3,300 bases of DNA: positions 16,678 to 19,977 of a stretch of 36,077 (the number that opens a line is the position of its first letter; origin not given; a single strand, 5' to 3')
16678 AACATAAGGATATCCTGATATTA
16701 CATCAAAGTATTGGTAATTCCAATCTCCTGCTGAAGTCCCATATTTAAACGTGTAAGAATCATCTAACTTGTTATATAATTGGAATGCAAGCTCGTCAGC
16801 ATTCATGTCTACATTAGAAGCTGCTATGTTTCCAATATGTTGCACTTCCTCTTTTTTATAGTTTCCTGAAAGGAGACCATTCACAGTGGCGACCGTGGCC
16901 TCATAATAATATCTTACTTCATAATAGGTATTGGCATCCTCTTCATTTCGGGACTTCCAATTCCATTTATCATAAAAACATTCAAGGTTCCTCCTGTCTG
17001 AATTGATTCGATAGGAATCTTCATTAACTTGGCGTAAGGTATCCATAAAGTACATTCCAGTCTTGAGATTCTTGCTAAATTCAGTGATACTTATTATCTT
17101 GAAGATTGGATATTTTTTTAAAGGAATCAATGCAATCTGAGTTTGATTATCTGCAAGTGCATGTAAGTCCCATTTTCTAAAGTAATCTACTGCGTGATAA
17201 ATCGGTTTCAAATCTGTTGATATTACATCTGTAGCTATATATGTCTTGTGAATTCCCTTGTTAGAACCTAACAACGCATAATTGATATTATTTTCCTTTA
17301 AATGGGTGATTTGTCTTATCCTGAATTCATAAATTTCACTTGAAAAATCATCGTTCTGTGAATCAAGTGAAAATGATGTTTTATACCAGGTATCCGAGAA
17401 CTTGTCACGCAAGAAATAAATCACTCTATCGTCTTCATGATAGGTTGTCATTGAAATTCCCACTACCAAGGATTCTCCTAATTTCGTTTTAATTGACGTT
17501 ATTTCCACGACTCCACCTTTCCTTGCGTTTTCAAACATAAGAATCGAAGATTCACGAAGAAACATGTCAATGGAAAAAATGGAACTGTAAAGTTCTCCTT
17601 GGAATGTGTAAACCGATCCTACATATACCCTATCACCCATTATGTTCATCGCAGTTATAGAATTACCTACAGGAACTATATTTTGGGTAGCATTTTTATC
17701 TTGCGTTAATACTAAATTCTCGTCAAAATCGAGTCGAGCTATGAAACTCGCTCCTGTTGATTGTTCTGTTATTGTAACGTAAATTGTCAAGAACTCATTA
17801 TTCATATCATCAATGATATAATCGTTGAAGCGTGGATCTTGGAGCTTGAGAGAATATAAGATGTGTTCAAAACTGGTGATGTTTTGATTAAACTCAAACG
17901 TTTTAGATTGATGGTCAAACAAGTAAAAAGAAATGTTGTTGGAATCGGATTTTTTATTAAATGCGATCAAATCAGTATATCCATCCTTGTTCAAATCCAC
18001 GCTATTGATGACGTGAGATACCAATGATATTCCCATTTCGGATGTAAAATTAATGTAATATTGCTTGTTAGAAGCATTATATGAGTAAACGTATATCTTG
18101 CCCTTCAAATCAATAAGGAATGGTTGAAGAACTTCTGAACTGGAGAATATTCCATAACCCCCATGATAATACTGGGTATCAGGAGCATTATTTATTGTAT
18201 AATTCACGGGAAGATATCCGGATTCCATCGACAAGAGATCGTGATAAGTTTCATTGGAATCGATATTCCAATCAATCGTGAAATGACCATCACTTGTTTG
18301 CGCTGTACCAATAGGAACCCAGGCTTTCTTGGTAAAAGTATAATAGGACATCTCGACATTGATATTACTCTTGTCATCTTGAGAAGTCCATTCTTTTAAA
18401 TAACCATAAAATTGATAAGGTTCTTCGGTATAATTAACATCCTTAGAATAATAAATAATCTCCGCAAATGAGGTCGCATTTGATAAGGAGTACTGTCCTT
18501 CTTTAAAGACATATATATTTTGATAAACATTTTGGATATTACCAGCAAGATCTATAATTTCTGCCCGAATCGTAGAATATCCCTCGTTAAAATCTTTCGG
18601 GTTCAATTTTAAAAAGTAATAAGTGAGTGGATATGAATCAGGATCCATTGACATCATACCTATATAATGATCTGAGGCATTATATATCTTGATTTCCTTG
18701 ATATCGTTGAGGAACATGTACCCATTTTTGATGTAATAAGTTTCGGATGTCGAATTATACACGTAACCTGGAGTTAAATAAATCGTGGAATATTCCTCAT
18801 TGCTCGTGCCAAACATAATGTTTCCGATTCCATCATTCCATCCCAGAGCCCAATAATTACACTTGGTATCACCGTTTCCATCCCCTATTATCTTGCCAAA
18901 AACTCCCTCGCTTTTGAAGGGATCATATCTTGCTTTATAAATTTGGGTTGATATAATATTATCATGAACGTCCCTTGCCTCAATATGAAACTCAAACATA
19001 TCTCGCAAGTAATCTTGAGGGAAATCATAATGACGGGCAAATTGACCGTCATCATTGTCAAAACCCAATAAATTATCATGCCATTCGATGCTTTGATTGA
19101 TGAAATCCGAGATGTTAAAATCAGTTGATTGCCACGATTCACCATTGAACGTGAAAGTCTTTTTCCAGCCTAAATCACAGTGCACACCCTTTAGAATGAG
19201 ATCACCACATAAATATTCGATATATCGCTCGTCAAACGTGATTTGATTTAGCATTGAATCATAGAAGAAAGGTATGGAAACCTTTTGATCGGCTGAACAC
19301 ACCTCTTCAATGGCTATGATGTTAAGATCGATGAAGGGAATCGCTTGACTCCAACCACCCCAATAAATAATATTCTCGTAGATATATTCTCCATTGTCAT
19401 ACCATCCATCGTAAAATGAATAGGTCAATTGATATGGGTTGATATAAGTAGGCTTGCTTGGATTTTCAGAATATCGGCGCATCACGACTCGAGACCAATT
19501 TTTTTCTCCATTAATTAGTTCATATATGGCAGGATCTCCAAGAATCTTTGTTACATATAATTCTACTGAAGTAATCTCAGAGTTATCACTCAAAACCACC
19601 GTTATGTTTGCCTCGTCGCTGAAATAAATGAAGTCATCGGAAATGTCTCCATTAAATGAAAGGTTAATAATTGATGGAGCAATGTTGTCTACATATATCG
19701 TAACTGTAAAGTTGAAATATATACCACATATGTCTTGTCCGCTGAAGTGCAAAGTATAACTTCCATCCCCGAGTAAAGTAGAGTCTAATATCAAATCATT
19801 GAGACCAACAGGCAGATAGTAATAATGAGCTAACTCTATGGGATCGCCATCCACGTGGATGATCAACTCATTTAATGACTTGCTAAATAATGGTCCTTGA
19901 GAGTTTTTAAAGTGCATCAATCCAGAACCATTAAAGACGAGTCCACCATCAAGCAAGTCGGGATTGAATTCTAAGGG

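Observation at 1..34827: One uninterrupted >=34.8-kb ORF (>=11,609 codons) missing from the supplied ORF track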

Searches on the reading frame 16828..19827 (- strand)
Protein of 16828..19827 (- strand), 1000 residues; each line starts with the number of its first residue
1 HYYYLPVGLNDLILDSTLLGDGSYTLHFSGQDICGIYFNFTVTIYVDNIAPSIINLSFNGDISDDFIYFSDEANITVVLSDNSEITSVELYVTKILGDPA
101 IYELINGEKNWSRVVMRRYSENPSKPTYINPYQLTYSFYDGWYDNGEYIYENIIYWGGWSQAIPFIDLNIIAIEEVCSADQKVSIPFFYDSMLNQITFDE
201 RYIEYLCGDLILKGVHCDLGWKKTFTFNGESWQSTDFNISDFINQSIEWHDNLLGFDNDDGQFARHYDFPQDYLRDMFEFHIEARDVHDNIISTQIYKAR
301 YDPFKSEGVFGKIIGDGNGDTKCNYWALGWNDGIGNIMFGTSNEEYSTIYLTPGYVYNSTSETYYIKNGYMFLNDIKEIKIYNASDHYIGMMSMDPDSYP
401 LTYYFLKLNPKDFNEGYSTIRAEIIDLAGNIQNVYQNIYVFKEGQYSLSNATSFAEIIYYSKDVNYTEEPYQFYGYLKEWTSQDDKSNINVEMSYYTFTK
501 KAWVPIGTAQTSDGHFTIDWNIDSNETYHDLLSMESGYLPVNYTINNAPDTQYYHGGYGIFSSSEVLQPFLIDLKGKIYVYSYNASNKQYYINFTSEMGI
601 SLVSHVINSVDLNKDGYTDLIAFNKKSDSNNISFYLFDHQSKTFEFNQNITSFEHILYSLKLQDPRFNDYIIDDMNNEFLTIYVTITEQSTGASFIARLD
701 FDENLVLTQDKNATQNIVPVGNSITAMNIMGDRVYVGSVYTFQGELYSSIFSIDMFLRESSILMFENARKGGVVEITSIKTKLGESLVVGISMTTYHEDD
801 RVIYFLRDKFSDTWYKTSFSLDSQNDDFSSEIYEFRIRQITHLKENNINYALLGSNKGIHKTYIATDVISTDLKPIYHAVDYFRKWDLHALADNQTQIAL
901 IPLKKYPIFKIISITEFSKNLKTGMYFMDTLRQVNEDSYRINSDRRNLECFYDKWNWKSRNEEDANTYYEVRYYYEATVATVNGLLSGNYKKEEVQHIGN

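Call 50: search_protein_families(library=pfam, proteins=[window:16828-19827:-], max_evalue=0.5)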
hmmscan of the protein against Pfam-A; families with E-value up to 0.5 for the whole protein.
window:16828-19827:- (1000 aa): 4 families
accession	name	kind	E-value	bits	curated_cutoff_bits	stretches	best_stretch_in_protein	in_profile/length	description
PF14289.11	DUF4369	-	0.0072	17.3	25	1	492-537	14-59/91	Domain of unknown function (DUF4369)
PF13517.12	FG-GAP_3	-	0.01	16.9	26.9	1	611-650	1-35/61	FG-GAP-like repeat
PF01839.29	FG-GAP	-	0.012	15.9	22.1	1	610-625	8-23/37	FG-GAP repeat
PF17957.7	Big_7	-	0.065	14.3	24.1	0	70-95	15-42/70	Bacterial Ig domain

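Call 102: search_protein_families(library=ncbifam, proteins=[window:16828-19827:-], max_evalue=0.1)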
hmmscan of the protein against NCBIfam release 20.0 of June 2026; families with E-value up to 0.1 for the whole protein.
window:16828-19827:- (1000 aa): 1 family
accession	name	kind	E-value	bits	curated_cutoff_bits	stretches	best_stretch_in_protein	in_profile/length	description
NF047539.1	XAC2610_fam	domain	2e-05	25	35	1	609-656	3-48/89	XAC2610-related protein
